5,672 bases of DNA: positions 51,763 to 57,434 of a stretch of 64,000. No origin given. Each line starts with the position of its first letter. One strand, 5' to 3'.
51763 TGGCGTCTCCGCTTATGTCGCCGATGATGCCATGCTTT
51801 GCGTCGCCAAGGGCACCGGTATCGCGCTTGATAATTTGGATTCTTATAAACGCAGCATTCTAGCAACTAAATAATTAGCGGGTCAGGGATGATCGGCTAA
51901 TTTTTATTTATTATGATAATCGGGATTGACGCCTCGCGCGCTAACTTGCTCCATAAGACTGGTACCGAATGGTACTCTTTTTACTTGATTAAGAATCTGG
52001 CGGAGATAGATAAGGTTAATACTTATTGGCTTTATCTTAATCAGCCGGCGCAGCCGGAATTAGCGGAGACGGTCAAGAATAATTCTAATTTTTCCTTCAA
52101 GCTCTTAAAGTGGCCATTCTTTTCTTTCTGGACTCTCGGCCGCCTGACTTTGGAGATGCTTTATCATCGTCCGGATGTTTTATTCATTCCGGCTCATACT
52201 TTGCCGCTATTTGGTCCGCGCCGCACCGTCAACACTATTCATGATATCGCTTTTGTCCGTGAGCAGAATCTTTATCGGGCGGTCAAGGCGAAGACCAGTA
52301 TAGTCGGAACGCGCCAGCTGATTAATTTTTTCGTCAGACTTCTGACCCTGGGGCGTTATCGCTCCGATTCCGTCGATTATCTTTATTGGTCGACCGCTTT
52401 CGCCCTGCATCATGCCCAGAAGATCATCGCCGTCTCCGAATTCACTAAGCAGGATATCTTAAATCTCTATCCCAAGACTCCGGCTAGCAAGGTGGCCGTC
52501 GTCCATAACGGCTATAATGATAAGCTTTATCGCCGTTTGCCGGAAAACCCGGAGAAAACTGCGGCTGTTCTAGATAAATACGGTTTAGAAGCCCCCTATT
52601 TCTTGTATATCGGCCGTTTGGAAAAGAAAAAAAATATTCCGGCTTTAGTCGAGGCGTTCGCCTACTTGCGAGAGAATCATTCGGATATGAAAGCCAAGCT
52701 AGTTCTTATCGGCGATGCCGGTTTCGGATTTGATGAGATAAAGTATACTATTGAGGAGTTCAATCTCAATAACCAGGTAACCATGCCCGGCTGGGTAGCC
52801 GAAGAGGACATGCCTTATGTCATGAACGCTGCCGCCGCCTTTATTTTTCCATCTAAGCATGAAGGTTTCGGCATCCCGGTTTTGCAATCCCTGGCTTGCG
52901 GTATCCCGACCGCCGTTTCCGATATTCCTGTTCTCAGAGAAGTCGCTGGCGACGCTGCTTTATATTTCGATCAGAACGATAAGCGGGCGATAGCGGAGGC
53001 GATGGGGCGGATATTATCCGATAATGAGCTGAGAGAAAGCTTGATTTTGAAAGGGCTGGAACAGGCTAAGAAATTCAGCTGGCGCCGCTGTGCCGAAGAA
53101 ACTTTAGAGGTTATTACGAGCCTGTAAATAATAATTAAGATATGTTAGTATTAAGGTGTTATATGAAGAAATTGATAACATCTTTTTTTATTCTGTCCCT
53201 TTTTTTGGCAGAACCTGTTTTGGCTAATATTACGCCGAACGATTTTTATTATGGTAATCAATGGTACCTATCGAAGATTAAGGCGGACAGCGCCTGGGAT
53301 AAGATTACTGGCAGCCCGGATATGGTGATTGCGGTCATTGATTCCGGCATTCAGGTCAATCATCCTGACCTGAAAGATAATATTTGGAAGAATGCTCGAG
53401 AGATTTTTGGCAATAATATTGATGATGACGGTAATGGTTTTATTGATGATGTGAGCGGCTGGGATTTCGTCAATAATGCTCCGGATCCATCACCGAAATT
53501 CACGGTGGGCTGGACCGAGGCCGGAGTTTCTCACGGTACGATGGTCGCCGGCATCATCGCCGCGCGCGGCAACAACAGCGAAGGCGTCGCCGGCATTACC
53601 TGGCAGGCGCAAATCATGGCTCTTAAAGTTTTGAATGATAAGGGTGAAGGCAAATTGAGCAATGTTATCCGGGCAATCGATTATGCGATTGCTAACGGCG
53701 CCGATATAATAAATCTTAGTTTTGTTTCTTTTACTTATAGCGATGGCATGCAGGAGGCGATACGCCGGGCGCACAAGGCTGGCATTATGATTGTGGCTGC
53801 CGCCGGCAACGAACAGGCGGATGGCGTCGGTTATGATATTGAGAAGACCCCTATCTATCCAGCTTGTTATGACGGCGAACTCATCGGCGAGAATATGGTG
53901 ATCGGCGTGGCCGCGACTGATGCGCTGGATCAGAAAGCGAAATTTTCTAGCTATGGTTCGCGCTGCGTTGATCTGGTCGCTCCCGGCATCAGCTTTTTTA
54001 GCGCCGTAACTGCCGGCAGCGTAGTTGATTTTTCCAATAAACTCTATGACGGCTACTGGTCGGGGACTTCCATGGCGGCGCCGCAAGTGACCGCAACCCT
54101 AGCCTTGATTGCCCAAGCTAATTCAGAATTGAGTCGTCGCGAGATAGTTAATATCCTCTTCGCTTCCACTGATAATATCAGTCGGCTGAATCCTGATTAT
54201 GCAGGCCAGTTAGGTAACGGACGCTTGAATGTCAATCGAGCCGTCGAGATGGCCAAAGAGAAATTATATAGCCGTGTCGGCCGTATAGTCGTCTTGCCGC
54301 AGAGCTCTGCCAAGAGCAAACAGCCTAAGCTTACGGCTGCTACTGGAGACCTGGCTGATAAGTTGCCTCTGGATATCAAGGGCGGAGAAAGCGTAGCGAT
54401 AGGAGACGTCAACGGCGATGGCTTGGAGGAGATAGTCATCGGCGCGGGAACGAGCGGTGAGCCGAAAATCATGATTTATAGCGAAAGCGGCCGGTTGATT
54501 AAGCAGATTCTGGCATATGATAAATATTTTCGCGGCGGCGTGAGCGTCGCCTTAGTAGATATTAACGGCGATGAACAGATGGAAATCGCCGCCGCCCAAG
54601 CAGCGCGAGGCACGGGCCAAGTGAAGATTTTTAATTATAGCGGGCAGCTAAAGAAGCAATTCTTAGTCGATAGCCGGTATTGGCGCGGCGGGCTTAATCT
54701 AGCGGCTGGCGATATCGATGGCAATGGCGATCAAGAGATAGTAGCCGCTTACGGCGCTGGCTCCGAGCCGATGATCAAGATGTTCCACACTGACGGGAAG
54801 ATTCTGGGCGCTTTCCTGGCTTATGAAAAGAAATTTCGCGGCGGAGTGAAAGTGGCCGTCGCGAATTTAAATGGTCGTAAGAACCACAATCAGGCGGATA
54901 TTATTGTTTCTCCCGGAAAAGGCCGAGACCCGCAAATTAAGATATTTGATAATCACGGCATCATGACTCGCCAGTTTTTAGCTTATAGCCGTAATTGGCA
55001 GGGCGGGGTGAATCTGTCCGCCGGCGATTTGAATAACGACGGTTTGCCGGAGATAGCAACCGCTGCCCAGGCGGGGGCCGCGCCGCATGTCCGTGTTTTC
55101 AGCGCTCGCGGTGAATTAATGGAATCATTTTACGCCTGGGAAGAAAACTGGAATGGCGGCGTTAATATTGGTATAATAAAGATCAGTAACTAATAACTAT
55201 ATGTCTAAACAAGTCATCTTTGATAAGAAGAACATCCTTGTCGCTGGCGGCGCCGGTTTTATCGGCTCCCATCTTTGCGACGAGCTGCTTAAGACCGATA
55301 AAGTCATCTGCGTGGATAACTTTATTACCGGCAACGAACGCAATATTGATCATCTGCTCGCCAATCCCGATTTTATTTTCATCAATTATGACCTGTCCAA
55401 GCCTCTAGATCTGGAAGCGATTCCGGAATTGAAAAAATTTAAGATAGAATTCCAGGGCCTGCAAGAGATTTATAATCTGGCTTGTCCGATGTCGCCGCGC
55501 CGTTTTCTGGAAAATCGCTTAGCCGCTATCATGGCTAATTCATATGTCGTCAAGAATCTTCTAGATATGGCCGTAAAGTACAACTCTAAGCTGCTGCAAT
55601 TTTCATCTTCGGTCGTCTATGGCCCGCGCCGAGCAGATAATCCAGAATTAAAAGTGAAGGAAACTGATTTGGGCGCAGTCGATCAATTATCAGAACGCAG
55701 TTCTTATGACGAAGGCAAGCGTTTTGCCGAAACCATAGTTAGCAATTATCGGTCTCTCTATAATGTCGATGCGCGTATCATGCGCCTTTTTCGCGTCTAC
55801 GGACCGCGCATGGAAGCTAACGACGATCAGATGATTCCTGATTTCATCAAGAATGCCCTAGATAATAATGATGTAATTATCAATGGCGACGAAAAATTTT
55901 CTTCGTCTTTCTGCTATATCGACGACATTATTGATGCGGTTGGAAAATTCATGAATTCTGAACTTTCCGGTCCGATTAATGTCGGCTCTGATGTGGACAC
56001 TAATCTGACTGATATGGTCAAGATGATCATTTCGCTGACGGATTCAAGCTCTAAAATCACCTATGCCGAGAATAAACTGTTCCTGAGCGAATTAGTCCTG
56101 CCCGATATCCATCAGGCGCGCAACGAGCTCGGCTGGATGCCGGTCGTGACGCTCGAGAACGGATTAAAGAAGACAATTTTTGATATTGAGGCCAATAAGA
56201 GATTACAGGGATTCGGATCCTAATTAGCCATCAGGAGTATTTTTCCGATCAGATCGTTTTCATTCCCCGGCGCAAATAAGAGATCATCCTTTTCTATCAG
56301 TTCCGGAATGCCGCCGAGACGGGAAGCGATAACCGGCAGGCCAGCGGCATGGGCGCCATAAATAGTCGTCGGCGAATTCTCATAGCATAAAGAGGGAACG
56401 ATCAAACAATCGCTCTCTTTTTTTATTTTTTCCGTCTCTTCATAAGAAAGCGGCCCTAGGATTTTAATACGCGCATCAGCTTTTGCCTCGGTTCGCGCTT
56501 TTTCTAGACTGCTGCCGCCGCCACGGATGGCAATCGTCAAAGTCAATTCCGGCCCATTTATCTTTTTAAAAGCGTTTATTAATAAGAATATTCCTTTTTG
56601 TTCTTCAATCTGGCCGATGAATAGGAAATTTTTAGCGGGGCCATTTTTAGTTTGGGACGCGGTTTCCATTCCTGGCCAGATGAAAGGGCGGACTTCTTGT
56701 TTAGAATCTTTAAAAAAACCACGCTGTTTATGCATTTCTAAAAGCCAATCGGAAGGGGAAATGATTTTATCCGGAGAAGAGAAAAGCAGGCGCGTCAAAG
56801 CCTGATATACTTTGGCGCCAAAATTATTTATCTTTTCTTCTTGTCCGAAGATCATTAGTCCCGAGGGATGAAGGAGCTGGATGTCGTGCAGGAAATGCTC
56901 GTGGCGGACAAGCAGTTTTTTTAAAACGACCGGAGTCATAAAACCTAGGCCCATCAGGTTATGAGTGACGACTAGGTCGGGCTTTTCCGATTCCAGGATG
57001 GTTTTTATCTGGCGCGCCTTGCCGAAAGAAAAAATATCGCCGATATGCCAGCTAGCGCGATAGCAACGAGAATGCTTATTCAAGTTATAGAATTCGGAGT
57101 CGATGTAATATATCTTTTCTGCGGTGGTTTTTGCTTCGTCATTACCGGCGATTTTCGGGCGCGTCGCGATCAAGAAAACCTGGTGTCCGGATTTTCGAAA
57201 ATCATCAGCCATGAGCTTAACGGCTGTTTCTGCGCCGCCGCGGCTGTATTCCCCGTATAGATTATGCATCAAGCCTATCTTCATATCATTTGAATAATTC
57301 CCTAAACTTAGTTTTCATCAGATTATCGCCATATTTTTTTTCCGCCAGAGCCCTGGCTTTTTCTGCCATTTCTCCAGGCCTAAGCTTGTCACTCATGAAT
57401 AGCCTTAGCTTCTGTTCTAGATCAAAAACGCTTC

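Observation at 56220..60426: Degenerate PilB/GspE-like ATPase translationally coupled to a GT2-DUF2304-GT4-GT4 operon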

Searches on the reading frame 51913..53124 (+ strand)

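Call 3: search_protein_families(library=pfam, proteins=[window:51913-53124:+], max_evalue=0.01)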
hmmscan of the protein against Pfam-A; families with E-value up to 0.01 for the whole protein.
window:51913-53124:+ (404 aa): 6 families
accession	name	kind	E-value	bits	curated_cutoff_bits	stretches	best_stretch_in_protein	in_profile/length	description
PF00534.26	Glycos_transf_1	-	5.1e-36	124.2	26.4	1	226-379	14-167/172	Glycosyl transferases group 1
PF13692.12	Glyco_trans_1_4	-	7.5e-27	94.8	27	1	228-370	2-142/142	Glycosyl transferases group 1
PF13439.12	Glyco_transf_4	-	5.7e-11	43.2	28.5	1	17-203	3-168/170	Glycosyltransferase Family 4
PF20706.3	GT4-conflict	-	1.3e-09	38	26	1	214-337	193-312/385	Family 4 Glycosyltransferase in conflict systems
PF13524.12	Glyco_trans_1_2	-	1.9e-05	25.1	25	1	281-398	27-143/144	Glycosyl transferase-like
PF13579.12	Glyco_trans_4_4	-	0.0026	18.6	29.7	1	147-200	106-158/158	Glycosyl transferase 4-like domain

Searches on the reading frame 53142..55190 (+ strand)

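Call 3: search_protein_families(library=pfam, proteins=[window:53142-55190:+], max_evalue=0.01)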
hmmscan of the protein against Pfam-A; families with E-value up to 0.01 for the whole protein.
window:53142-55190:+ (683 aa): 3 families
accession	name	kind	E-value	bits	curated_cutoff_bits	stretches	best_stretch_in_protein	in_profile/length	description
PF00082.27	Peptidase_S8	-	2.5e-51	175.2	21.8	1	61-344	4-274/288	Subtilase family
PF01839.29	FG-GAP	-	8.7e-19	67.4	22.1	2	415-438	2-25/37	FG-GAP repeat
PF13517.12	FG-GAP_3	-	1.4e-15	58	26.9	2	422-483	1-60/61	FG-GAP-like repeat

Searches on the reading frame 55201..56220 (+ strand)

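Call 3: search_protein_families(library=pfam, proteins=[window:55201-56220:+], max_evalue=0.01)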
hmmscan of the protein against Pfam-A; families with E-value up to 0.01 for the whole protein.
window:55201-56220:+ (340 aa): 5 families
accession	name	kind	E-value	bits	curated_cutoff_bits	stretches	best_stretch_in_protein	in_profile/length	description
PF01370.27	Epimerase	-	2.4e-39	135.6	20.9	1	12-262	1-240/240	NAD dependent epimerase/dehydratase family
PF16363.11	GDP_Man_Dehyd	-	1.7e-35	123.5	27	1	13-325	1-332/332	GDP-mannose 4,6 dehydratase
PF01073.25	3Beta_HSD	-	1.5e-08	34.5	22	1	13-246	1-224/280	3-beta hydroxysteroid dehydrogenase/isomerase family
PF07993.18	NAD_binding_4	-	4e-08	33.2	20.1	1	101-221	100-231/258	Male sterility protein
PF04321.23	RmlD_sub_bind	-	0.0025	17.4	27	1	11-203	2-155/287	RmlD substrate binding domain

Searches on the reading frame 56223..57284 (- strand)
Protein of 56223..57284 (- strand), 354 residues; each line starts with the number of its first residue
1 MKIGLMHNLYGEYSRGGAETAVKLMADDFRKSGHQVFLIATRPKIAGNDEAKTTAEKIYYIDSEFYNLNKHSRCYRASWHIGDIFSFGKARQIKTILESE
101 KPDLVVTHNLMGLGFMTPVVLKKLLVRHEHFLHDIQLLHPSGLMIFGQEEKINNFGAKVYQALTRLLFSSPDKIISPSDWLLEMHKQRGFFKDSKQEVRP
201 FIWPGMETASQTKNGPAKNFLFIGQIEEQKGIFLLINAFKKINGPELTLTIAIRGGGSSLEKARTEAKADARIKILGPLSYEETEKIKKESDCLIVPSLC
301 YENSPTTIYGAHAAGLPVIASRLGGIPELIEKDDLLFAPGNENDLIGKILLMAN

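Call 3: search_protein_families(library=pfam, proteins=[window:56223-57284:-], max_evalue=0.01)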
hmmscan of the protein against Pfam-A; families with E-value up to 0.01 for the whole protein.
window:56223-57284:- (354 aa): 4 families
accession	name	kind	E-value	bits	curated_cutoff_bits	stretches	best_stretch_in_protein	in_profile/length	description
PF13692.12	Glyco_trans_1_4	-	2.4e-21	76.9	27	1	218-350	2-137/142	Glycosyl transferases group 1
PF00534.26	Glycos_transf_1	-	2.8e-21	76.2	26.4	1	210-350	8-153/172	Glycosyl transferases group 1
PF13439.12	Glyco_transf_4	-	4.3e-12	46.8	28.5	1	16-192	2-155/170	Glycosyltransferase Family 4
PF13579.12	Glyco_trans_4_4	-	1.3e-07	32.5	29.7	1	16-193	1-149/158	Glycosyl transferase 4-like domain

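Call 4: search_protein_families(library=ncbifam, proteins=[window:56223-57284:-], max_evalue=0.01)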
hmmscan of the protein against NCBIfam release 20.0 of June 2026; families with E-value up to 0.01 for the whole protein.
window:56223-57284:- (354 aa): 19 families
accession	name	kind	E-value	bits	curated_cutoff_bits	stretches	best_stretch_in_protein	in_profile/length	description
NF047684.1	TeichurnBiosyTuaC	equivalog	2.3e-13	49.9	550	1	220-349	222-348/391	teichuronic acid biosynthesis protein TuaC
TIGR03088.1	stp2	hypoth_equivalog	3.5e-10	39.5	409.05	1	219-333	196-314/374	TIGR03088 family PEP-CTERM/XrtA system glycosyltransferase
NF041876.1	EPS_EpsE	equivalog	1.5e-09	37.6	400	1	216-350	213-356/389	exopolysaccharide biosynthesis GT4 family glycosyltransferase EpsE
NF046085.1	XrtY_assoc_Gly1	equivalog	4.5e-09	35.6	400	1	212-346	204-339/387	XrtY-associated glycosyltransferase XYAG1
TIGR04157.1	glyco_rSAM_CFB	subfamily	3.6e-08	32.8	400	1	220-333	230-342/406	TIGR04157 family glycosyltransferase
TIGR02149.1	glgA_Coryne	subfamily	6e-08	32.2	302.4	1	219-332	206-324/391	glycogen synthase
NF041010.1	glycosy_Agl16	equivalog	1.1e-07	31.1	575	1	96-337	68-300/352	glycosylation protein Agl16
NF012028.0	PRK15484.1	subfamily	3.1e-07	29.8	618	1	217-332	193-318/380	lipopolysaccharide N-acetylglucosaminyltransferase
TIGR03449.1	mycothiol_MshA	equivalog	1.6e-06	27.3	462.5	1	219-329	222-341/406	D-inositol-3-phosphate glycosyltransferase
TIGR04063.1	stp3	hypoth_equivalog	1.6e-06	27.3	442.05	1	222-350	218-355/397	TIGR04063 family PEP-CTERM/XrtA system glycosyltransferase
NF038298.1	EPS_HpsO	equivalog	8.3e-06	24.8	575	1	222-349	206-346/388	hormogonium polysaccharide biosynthesis glycosyltransferase HpsO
TIGR04348.1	TIGR04348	equivalog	1.6e-05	24.1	300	1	219-343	139-265/310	selenoneine biosynthesis selenosugar synthase SenB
TIGR03999.1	thiol_BshA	equivalog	2.8e-05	23.2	273.7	1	229-334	211-315/375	N-acetyl-alpha-D-glucosaminyl L-malate synthase BshA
TIGR04047.1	MSMEG_0565_glyc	hypoth_equivalog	4.4e-05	22.7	259.85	1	217-345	193-330/373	MSMEG_0565 family glycosyltransferase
NF038295.1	EPS_HpsP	equivalog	4.6e-05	22.6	550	1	218-323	208-319/388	hormogonium polysaccharide biosynthesis glycosyltransferase HpsP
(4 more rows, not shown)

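Call 76: search_protein_families(library=padloc, proteins=[window:56223-57284:-], max_evalue=0.001)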
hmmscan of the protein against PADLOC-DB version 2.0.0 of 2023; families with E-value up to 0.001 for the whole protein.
window:56223-57284:- (354 aa): 0 families
